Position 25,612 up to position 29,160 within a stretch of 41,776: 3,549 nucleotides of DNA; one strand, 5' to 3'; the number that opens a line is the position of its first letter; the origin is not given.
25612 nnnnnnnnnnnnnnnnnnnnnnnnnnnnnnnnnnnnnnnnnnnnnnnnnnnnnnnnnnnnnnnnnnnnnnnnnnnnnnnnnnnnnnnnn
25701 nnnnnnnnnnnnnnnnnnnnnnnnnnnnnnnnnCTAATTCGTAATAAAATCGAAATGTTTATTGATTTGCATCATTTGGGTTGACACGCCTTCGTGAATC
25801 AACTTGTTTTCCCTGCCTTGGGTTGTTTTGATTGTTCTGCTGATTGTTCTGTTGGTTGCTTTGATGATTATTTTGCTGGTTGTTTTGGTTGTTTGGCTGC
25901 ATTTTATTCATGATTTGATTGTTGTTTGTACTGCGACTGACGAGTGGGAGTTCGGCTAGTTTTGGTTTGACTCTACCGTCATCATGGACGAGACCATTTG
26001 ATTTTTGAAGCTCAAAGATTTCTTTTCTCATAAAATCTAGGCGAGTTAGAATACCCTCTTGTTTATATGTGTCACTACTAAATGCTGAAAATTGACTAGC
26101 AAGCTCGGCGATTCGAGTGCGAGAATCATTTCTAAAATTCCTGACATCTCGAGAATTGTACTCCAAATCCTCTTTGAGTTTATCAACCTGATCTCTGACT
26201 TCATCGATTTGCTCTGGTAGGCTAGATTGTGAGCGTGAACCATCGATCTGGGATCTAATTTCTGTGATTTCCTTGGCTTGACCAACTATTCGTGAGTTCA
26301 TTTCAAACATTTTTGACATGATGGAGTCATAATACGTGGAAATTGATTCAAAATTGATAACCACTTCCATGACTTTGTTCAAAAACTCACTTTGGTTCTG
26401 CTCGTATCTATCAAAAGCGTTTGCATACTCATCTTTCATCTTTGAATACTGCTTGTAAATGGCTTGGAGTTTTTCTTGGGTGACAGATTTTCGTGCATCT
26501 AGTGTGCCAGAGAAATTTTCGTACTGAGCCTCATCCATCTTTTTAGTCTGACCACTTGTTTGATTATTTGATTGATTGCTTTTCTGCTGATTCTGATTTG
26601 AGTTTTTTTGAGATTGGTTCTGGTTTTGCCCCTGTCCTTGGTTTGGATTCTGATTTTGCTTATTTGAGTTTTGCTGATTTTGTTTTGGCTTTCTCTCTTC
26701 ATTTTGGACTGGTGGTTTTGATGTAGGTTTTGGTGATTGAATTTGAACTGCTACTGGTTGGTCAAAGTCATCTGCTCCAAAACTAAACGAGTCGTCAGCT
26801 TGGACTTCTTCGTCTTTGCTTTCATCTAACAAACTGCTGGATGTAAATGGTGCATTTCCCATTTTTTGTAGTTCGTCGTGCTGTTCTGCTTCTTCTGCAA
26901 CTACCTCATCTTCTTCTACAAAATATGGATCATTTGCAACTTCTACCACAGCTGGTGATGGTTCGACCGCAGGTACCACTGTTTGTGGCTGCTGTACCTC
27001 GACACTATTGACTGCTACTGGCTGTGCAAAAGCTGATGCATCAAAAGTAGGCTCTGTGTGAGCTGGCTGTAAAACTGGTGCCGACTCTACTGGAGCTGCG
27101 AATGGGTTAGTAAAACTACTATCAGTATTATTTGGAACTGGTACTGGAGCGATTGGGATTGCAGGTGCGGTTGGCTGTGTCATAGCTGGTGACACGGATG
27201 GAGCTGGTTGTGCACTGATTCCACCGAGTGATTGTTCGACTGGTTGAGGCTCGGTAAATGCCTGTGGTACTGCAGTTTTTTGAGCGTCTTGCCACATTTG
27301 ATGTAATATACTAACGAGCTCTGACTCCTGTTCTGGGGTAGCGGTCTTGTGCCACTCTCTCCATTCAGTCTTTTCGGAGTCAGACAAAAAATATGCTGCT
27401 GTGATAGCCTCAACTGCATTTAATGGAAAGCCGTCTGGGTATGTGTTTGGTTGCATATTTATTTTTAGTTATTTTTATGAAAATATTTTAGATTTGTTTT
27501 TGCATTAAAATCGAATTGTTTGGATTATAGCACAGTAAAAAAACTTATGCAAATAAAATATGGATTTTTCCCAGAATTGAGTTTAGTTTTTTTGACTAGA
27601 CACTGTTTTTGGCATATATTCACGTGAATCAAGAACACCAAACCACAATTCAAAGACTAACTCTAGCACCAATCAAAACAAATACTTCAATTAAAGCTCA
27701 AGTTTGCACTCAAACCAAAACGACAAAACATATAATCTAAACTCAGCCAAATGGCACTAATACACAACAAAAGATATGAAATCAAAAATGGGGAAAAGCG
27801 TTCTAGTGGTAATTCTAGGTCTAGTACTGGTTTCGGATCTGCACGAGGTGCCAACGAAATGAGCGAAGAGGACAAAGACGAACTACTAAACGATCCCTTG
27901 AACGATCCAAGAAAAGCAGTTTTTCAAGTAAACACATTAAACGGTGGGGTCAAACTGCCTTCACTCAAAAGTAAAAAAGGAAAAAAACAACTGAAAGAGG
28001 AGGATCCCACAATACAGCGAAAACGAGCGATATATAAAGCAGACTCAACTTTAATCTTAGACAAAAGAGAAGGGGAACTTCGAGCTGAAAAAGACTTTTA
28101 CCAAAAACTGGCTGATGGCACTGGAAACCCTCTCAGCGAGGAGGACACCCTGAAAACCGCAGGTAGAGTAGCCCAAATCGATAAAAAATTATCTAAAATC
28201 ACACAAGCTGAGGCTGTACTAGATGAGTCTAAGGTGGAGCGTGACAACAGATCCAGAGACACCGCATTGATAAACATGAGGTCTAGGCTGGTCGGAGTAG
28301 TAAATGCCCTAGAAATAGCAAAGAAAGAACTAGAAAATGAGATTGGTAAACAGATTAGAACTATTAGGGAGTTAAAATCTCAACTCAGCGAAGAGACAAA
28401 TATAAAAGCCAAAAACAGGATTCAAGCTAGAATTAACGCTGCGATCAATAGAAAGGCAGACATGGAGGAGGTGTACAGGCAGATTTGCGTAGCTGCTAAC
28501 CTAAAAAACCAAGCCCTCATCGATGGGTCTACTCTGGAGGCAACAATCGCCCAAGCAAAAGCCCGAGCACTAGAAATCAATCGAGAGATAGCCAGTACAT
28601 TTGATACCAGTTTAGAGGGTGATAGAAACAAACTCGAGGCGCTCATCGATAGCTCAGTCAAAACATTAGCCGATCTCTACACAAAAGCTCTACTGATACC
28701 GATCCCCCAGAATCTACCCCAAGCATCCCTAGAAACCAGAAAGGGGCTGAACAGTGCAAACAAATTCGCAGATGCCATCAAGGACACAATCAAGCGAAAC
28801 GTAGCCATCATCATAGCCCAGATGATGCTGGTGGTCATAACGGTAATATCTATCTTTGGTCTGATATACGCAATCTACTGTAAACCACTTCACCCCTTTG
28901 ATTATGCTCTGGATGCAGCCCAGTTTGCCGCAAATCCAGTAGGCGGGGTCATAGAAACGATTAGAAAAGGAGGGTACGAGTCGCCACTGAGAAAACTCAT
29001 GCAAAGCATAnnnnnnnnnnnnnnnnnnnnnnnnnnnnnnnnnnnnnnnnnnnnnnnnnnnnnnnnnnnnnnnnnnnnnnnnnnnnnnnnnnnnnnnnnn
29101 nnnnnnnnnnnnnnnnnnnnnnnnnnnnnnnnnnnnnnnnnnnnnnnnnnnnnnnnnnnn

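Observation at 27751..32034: Membrane-anchored enzyme combining four to five different peptidoglycan-cleaving chemistries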

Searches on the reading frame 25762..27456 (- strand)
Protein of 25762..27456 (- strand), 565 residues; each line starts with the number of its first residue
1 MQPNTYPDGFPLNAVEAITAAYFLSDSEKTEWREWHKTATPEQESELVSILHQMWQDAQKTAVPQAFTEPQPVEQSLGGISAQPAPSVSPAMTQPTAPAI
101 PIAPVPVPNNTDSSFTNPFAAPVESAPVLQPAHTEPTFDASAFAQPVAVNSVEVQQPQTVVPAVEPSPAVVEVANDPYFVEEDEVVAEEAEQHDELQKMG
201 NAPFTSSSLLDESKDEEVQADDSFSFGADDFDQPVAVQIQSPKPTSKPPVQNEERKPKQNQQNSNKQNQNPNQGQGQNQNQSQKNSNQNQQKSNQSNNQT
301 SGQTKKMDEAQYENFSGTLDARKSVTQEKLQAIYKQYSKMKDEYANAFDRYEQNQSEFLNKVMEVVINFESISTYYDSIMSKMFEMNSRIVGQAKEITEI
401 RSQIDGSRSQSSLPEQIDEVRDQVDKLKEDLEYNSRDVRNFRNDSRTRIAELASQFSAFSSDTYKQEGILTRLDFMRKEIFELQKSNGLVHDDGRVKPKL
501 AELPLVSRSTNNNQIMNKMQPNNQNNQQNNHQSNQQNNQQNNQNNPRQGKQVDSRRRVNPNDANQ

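Call 7: search_protein_families(library=pfam, proteins=[window:25762-27456:-], max_evalue=0.01)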
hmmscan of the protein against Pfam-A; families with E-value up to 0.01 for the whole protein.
window:25762-27456:- (565 aa): 0 families

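Call 20: search_protein_families(library=phrogs, proteins=[window:25762-27456:-], max_evalue=1)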
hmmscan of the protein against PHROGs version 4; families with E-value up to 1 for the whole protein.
window:25762-27456:- (565 aa): 2 families
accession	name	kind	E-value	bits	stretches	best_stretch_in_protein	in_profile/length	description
phrog_32906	-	unknown function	0.013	15.6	1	252-378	231-356/569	-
phrog_3534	-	unknown function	0.31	12.1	1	382-447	31-96/117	-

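Call 28: search_protein_families(library=padloc, proteins=[window:25762-27456:-], max_evalue=0.01)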
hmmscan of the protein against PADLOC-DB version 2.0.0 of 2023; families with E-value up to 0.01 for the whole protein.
window:25762-27456:- (565 aa): 0 families

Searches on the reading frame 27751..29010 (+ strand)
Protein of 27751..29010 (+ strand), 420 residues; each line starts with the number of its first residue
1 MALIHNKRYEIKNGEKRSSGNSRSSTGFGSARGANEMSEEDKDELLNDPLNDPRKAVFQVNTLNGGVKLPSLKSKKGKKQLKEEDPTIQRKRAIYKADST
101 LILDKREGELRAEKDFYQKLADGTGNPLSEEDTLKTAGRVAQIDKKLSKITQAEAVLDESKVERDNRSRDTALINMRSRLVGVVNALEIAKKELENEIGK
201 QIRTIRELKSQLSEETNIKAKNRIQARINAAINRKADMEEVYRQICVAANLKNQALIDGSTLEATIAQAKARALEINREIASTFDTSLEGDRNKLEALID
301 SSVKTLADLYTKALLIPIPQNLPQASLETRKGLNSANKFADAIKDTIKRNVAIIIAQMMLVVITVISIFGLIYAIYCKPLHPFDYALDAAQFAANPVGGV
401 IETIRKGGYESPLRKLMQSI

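Call 11: search_protein_families(library=pfam, proteins=[window:27751-29010:+], max_evalue=10)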
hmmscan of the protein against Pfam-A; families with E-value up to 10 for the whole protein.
seq(420 aa): 7 families
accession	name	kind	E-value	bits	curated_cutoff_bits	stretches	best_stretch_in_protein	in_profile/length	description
PF07996.16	T4SS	-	0.014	16.2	24.7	1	138-230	78-166/197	Type IV secretion system proteins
PF09784.14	L31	-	0.18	12.6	22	0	174-223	21-69/102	Mitochondrial ribosomal protein L31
PF05761.20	5_nucleotid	-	0.23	10.8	28.5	1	211-313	331-435/460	5' nucleotidase family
PF25443.1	ANG-1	-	0.45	11.2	28.5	1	160-217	24-81/105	ANG-1-like domain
PF04859.17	DUF641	-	1.4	9.7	27.6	1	168-219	70-121/127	Plant protein of unknown function (DUF641)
PF00662.26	Proton_antipo_N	-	6.2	7.2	24.5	0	358-375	21-38/51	NADH-Ubiquinone oxidoreductase (complex I), chain 5 N-terminus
PF09716.15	ETRAMP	-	8.5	6.9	29.1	1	327-376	28-78/81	Malarial early transcribed membrane protein (ETRAMP)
